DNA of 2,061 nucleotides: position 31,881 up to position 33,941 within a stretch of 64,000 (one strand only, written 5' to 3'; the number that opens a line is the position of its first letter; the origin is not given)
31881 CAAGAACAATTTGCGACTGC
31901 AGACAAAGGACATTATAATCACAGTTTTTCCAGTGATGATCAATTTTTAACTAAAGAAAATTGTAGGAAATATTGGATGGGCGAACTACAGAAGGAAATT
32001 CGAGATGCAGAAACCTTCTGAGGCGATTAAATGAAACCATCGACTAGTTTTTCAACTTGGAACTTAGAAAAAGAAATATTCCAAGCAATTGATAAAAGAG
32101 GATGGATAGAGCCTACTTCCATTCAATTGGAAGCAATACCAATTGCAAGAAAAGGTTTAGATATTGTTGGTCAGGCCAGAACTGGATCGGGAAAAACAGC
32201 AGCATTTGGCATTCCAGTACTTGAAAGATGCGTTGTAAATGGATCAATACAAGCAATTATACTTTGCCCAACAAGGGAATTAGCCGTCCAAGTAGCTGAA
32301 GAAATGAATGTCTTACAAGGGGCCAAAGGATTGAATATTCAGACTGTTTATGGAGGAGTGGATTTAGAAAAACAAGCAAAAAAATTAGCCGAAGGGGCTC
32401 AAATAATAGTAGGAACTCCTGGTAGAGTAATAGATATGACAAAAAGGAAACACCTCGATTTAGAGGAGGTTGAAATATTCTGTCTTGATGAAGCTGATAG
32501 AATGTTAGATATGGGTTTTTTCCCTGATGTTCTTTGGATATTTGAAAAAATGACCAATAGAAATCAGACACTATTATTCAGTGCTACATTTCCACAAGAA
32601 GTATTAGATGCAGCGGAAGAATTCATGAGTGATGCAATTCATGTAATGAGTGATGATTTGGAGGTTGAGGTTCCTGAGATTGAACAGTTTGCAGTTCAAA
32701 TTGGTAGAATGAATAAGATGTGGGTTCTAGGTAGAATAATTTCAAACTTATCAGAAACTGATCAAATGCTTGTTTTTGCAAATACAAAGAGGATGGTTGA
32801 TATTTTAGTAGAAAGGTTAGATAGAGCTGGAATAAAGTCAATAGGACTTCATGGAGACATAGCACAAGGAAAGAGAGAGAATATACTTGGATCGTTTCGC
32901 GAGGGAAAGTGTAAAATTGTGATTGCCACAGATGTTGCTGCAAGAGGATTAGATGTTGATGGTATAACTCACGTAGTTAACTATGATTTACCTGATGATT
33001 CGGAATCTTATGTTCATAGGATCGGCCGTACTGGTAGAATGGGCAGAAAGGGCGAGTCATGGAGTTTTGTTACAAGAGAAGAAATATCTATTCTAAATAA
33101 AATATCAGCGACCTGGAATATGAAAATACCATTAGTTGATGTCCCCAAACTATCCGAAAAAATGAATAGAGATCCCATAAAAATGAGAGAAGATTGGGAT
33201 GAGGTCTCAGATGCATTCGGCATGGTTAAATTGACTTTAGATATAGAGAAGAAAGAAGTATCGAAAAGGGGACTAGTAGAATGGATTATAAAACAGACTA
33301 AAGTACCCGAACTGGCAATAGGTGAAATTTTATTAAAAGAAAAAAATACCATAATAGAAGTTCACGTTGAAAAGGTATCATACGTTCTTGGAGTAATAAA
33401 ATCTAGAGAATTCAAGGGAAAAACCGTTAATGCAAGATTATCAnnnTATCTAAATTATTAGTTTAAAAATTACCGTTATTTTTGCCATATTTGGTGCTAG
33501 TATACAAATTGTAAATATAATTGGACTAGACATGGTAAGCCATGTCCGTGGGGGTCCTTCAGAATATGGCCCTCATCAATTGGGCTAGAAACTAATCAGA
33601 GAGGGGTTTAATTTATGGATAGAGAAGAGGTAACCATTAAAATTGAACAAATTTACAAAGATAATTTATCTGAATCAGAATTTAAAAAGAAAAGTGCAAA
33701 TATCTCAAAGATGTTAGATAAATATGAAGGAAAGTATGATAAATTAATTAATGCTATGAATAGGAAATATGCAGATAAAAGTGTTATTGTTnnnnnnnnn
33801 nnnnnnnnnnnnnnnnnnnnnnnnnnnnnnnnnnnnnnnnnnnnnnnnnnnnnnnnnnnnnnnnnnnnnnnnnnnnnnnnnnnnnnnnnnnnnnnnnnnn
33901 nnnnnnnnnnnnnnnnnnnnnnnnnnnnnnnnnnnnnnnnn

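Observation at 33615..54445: The soluble coiled-coil protein and the tail of the giant surface protein end in the same module, a possible surface-to-cytoplasm linkage system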

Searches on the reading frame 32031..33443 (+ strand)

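Call 5: search_protein_families(library=pfam, proteins=[window:32031-33443:+], max_evalue=0.1)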
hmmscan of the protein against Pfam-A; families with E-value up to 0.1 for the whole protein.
window:32031-33443:+ (471 aa): 6 families
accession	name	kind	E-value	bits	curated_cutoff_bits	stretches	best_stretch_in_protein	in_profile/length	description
PF00270.35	DEAD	-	6.1e-47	159.9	26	1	29-192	1-165/167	DEAD/DEAH box helicase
PF00271.37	Helicase_C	-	6.6e-34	116.9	23.5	1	229-338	2-110/110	Helicase conserved C-terminal domain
PF03880.21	DbpA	-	8.6e-09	35.8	25.6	1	407-469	9-71/72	DbpA RNA binding domain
PF04851.21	ResIII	-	1.1e-06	29.1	22.5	1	48-188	29-163/164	Type III restriction enzyme, res subunit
PF22590.2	Cas3-like_C_2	-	0.03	15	27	1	246-337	5-104/106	CRISPR-associated nuclease/helicase Cas3, C-terminal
PF13245.12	AAA_19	-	0.092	13.4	25.1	0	49-160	18-103/134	AAA domain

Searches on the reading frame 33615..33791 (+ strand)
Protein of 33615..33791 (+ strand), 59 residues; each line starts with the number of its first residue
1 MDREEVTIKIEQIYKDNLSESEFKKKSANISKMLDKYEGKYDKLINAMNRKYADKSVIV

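Call 32: find_related_loci(query=A2, collection=metagenome_contigs, flank=10000)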
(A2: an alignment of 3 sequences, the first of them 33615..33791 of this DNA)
Query A2 (59 aa) in metagenome_contigs; peptide patterns used: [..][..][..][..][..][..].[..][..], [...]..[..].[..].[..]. (x = any residue, [..] = any of these).
600 stretches matched a pattern (row limit reached: there are more); 50 encode a relative of the query (tblastn E <= 1e-3); 50 distinct loci.
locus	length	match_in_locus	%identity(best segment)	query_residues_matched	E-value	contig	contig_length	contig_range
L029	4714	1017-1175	74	1-53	4e-23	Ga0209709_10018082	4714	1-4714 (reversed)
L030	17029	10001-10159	74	1-53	8e-23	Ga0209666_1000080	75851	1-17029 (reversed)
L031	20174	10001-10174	66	1-58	1e-22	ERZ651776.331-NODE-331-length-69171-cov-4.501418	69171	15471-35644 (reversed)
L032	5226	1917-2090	66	1-58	1e-22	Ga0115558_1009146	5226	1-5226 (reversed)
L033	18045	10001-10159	72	1-53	4e-22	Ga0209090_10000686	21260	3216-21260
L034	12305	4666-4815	42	5-53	2e-7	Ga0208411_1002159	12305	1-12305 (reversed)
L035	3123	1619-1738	43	13-52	3e-7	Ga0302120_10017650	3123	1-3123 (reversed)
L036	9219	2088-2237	42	5-53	3e-7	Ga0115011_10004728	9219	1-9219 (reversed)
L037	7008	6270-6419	42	5-53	4e-7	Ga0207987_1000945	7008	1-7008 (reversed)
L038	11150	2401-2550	40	5-53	4e-7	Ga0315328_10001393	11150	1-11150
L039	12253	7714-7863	40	5-53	4e-7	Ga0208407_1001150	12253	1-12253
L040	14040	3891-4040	42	5-53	4e-7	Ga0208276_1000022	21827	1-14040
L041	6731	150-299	42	5-53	3e-7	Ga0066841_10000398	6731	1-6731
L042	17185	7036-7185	42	5-53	4e-7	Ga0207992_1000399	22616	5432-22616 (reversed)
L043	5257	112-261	40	5-53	5e-7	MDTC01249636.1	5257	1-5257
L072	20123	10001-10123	39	13-53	5e-6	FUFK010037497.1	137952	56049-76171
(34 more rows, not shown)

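Call 37: search_protein_families(library=pfam, proteins=[L072:5438-8551:-, L072:8652-9908:+, L072:4350-5399:-, L072:3262-4308:-, L072:3-3275:-, L072:11492-12070:-, L072:18566-20122:+], max_evalue=0.001)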
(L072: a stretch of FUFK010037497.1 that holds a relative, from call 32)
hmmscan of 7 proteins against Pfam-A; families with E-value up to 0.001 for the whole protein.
L072:5438-8551:- (1038 aa): 5 families
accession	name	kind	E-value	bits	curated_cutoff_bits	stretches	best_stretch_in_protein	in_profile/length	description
PF25390.1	WD40_RLD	-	9.2e-65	219.8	150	2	61-306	90-326/363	RCC1-like domain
PF00415.24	RCC1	-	5.6e-52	174.5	21.7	6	194-240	4-50/50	Regulator of chromosome condensation (RCC1) repeat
PF13540.12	RCC1_2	-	1e-41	140.1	22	4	393-418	4-29/30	Regulator of chromosome condensation (RCC1) repeat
PF07699.19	Ephrin_rec_like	-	8e-37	125.2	23.1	2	819-867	1-48/48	Tyrosine-protein kinase ephrin type A/B receptor-like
PF25384.1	Alsin_RLD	-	3.2e-06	27.1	100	0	392-430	279-315/405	Alsin RCC1-like domain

L072:8652-9908:+ (419 aa): 1 family
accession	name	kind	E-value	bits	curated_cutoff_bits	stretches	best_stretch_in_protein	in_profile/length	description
PF00155.27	Aminotran_1_2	-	8.5e-32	111.2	19.7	1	73-363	36-332/361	Aminotransferase class I and II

L072:4350-5399:- (350 aa): 3 families
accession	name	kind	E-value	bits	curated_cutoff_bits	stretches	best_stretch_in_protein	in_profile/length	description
PF01212.27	Beta_elim_lyase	-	2.3e-98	329.5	27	1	12-298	1-286/288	Beta-eliminating lyase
PF00202.27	Aminotran_3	-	2.9e-05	23.4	30.5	0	292-348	343-401/403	Aminotransferase class-III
PF01041.23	DegT_DnrJ_EryC1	-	0.00024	20.9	19.8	0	42-130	23-111/360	DegT/DnrJ/EryC1/StrS aminotransferase family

L072:3262-4308:- (349 aa): 0 families

L072:3-3275:- (1091 aa): 1 family
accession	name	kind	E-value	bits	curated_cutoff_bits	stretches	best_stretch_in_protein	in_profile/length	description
PF12705.13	PDDEXK_1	-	1.3e-08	35.5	22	1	829-1020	2-132/247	PD-(D/E)XK nuclease superfamily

L072:11492-12070:- (193 aa): 1 family
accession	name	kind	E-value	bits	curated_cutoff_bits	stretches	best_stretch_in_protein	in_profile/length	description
PF05995.18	CDO_I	-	1.2e-17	64.4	23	1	79-189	52-167/170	Cysteine dioxygenase type I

L072:18566-20122:+ (519 aa): 3 families
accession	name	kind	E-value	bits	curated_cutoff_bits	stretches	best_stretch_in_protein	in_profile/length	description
PF05728.18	UPF0227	-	6.9e-10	39.6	21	1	8-198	2-183/187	Uncharacterised protein family (UPF0227)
PF00561.26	Abhydrolase_1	-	1.3e-05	25.4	25.8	0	80-184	161-236/245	alpha/beta hydrolase fold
PF12146.15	Hydrolase_4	-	3.6e-05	23.6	27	0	64-107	79-121/239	Serine aminopeptidase, S33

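Call 74: search_solved_structures(query=A2, max_evalue=1)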
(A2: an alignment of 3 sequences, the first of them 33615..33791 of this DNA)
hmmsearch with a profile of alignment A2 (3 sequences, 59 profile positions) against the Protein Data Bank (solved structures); distinct sequences matched with E-value up to 1: 9.
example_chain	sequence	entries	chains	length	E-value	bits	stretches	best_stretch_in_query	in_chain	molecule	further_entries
3eco_A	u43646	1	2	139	0.77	12.9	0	10-35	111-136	MepR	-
4l9j_A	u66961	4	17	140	0.79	12.9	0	10-35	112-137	MepR | MarR family regulatory protein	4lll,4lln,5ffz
5fb2_A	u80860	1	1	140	0.79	12.9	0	10-35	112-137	MarR family regulatory protein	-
4l9t_A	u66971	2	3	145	0.8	12.9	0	10-35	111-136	MepR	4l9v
5h0p_A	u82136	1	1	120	0.8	12.9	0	13-51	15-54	EF-hand domain-containing protein D2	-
5i2l_A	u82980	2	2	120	0.8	12.9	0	13-51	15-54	EF-hand domain-containing protein D2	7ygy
4l9n_A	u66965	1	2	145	0.82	12.9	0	10-35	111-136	MepR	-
5i2q_A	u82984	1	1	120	0.85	12.8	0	13-51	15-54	EF-hand domain-containing protein D2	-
4ld5_A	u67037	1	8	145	0.85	12.8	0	10-35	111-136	MepR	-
